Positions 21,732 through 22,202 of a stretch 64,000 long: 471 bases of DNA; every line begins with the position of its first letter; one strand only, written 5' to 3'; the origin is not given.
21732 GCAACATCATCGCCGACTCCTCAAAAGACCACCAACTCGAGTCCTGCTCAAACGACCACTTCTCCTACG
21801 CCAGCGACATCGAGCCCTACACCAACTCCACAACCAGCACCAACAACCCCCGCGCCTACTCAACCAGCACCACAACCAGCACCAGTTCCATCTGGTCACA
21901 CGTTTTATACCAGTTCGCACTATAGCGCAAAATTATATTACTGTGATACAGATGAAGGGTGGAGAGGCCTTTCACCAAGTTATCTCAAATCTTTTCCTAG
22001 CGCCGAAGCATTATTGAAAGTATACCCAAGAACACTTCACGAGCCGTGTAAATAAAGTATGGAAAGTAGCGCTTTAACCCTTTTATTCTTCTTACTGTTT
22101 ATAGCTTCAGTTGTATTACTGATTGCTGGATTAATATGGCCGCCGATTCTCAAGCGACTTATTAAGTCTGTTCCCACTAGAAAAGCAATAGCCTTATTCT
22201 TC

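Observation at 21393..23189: Adjacent paralogous secreted proteins sharing a novel ~50-aa Cys-containing C-terminal domain, one carrying a thermonuclease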

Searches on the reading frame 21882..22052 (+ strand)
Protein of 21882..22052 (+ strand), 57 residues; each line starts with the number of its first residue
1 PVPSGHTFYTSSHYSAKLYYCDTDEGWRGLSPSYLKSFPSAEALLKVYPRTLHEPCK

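Call 5: search_protein_families(library=pfam, proteins=[window:21882-22052:+], max_evalue=10)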
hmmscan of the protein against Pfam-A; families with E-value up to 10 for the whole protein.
seq(57 aa): 0 families

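Call 6: search_protein_families(library=ncbifam, proteins=[window:21882-22052:+], max_evalue=10)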
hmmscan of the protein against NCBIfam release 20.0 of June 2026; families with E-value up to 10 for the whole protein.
seq(57 aa): 0 families

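Call 8: find_homologous_proteins(query=window:21882-22052:+, max_evalue=0.01)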
Query seq(57 aa): no candidate shares three 5-residue words with the query. No homologue found.
